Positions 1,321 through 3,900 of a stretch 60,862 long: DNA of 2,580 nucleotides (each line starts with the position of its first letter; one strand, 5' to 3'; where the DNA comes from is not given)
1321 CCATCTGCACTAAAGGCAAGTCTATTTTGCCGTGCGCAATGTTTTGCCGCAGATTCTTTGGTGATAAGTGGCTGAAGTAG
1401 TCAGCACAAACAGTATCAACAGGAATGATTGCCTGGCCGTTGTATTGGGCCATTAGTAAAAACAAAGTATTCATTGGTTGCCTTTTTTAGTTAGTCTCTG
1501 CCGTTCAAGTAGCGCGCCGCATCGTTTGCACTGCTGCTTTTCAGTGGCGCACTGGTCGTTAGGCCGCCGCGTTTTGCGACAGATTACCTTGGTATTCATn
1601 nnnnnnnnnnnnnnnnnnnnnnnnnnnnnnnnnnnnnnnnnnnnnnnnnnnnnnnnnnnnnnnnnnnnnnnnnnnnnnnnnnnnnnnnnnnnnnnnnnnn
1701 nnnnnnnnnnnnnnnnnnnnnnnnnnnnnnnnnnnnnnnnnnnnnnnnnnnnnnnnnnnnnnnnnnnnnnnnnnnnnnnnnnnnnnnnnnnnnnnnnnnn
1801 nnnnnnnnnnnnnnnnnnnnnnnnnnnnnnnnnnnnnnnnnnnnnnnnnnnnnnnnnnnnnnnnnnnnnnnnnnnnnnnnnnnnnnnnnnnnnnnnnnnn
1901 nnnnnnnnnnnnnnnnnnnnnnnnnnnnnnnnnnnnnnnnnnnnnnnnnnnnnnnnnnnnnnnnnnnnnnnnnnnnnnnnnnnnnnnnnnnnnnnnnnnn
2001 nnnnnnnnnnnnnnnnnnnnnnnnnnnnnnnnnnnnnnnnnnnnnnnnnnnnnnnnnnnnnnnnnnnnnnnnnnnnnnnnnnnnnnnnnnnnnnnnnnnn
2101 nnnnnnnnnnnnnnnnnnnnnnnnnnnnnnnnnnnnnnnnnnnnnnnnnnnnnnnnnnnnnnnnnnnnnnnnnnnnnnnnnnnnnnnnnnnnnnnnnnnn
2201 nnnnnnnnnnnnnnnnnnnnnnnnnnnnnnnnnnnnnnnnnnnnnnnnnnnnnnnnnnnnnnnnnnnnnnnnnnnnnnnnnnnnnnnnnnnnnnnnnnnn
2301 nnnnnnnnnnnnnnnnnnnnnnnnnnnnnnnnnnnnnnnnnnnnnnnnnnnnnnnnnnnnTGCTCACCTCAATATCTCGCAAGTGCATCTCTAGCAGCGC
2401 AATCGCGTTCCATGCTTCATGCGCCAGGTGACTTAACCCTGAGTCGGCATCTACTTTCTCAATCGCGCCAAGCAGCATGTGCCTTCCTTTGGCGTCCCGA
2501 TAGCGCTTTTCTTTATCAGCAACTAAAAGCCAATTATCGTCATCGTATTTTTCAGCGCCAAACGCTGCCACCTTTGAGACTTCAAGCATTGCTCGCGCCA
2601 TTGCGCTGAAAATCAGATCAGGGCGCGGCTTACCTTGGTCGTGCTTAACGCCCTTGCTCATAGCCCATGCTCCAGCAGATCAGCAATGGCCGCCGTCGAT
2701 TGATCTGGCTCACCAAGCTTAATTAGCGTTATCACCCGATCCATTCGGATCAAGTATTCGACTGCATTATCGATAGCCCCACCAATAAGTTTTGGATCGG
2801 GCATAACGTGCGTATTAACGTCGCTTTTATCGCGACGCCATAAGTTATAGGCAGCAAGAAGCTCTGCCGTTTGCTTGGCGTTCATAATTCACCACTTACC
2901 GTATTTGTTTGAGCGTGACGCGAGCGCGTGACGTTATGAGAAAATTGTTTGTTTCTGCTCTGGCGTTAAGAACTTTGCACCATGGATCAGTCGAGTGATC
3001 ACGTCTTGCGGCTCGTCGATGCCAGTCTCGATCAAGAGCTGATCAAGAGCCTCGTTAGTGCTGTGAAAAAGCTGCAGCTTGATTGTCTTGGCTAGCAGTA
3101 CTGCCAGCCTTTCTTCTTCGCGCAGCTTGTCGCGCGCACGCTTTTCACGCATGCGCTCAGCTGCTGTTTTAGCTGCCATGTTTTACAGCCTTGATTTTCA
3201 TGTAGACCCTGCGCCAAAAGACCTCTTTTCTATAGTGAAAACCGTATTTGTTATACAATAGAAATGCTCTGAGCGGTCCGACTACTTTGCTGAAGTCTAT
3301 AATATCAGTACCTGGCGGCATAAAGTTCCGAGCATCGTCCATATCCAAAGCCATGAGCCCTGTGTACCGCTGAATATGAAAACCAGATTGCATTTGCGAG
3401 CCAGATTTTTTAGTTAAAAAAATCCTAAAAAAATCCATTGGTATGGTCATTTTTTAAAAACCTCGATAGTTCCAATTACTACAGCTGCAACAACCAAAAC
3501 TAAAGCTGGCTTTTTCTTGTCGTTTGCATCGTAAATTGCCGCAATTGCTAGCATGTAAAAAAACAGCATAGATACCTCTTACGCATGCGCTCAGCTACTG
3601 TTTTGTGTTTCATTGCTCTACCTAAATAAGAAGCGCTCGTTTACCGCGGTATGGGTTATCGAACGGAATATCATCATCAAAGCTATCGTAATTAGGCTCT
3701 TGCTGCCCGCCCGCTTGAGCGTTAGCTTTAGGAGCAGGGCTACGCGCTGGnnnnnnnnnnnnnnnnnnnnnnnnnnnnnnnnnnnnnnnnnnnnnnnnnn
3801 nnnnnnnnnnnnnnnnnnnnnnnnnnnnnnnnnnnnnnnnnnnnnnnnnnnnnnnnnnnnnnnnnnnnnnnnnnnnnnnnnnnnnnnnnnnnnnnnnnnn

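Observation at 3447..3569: Small hydrophobic genes missed by the 60-aa ORF cutoff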

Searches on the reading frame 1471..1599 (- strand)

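Call 73: search_protein_families(library=pfam, proteins=[window:1471-1599:-], max_evalue=0.01)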
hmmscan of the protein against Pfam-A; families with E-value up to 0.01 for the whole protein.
window:1471-1599:- (42 aa): 1 family
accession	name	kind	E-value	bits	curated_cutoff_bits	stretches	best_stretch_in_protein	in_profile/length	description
PF24409.1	wHTH-PRTase_assc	-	0.0034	17.8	27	1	4-41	15-52/83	wHTH-PRTase associated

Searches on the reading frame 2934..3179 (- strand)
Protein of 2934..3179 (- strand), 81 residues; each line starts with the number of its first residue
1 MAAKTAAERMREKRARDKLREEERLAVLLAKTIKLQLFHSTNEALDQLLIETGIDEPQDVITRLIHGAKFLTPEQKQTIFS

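Call 7: search_protein_families(library=phrogs, proteins=[window:2934-3179:-], max_evalue=1)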
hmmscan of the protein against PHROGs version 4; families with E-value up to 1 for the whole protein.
window:2934-3179:- (81 aa): 5 families
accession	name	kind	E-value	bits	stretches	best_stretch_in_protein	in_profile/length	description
phrog_4093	-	unknown function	9e-16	58.9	1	1-77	1-81/98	-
phrog_5439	-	unknown function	4.9e-05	24.6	1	2-80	1-71/106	-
phrog_34333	-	unknown function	0.015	16.8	1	5-52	13-56/85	-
phrog_536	-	transcription regulation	0.43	11.8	1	2-37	2-37/115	transcriptional regulator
phrog_21599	-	unknown function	0.77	11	1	1-34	7-40/84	-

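Call 8: search_protein_families(library=pfam, proteins=[window:2934-3179:-], max_evalue=1)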
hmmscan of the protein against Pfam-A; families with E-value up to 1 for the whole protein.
window:2934-3179:- (81 aa): 0 families

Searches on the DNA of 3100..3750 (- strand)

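Call 4: search_dna_similar(query=window:3100-3700:-, collection=phages, mode=distant, max_rows=30)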
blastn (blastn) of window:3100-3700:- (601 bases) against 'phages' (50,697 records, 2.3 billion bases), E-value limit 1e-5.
No match.

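Call 5: search_dna_similar(query=window:3100-3700:-, collection=ecoli_genomes, mode=near, max_rows=20)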
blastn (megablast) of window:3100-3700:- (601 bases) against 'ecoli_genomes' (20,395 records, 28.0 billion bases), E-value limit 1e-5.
No match.

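Call 48: search_rna_families(source=window, start=3300, end=3750, threshold=evalue, max_evalue=10)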
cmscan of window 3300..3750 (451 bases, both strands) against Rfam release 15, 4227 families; matches with E-value up to 10: 1.
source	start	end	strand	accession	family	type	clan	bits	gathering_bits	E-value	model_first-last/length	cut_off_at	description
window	3726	3740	-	RF01151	snoU82P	Gene; snRNA; snoRNA; CD-box;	-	12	42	1.4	41-55/55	no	Small nucleolar RNA U82P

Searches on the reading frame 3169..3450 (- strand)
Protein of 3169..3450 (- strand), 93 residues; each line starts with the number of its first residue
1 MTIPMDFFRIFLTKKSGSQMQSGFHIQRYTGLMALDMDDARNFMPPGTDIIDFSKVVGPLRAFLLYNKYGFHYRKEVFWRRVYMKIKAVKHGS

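Call 7: search_protein_families(library=phrogs, proteins=[window:3169-3450:-], max_evalue=1)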
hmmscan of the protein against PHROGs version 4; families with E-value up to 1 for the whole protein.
window:3169-3450:- (93 aa): 0 families

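Call 8: search_protein_families(library=pfam, proteins=[window:3169-3450:-], max_evalue=1)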
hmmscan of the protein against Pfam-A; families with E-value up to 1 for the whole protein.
window:3169-3450:- (93 aa): 0 families

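Call 9: find_related_loci(query=window:3169-3450:-, collection=viral_contigs, flank=3000)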
Query window:3169-3450:- (93 aa) in viral_contigs; peptide patterns used: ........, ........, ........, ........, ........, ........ (x = any residue, [..] = any of these).
6 stretches matched a pattern, but none encodes a relative of the query by tblastn (E <= 1e-3).

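Call 61: search_protein_families(library=ncbifam, proteins=[window:3169-3450:-], max_evalue=10)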
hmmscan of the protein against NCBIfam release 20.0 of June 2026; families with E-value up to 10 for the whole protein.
window:3169-3450:- (93 aa): 0 families

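Call 62: search_protein_families(library=padloc, proteins=[window:3169-3450:-], max_evalue=10)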
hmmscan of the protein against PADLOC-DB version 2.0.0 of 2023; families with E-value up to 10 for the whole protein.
window:3169-3450:- (93 aa): 0 families

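Call 70: list_cluster_members(proteins=[window:3450-3569:-, window:15339-15494:+, window:12651-12815:+, window:3172-3450:-, window:17245-18513:+, window:3625-4131:-])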
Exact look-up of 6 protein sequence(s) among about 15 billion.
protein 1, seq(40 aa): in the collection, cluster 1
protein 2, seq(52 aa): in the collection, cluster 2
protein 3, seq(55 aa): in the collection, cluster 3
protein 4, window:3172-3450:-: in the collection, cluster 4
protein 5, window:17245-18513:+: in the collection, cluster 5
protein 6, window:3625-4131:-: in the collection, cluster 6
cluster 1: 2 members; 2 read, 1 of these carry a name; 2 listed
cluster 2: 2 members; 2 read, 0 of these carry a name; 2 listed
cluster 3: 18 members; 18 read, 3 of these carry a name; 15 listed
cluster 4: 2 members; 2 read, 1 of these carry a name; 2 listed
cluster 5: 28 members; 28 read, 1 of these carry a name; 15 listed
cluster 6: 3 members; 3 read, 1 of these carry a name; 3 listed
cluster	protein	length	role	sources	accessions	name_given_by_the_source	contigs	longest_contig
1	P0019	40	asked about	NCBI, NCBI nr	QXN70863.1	hypothetical protein DARTUKUTA_9 [Bacillus phage vB_BspP_Dartukuta]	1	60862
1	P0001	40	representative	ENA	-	-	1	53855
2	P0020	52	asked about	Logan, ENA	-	-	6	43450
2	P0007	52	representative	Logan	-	-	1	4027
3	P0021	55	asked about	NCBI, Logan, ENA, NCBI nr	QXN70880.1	hypothetical protein DARTUKUTA_27 [Bacillus phage vB_BspP_Dartukuta]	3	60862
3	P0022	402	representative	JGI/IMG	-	-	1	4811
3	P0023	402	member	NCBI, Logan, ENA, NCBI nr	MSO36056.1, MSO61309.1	MAG: type II secretion system F family protein [Acidobacteria bacterium] | type II secretion system F family protein [Acidobacteriota bacterium]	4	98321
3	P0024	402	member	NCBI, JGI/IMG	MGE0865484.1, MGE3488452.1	MAG: type II secretion system F family protein [Vicinamibacterales bacterium]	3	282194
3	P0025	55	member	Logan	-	-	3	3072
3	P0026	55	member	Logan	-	-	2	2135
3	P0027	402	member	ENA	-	-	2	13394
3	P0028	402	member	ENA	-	-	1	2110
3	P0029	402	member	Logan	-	-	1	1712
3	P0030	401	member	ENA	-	-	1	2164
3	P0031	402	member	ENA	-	-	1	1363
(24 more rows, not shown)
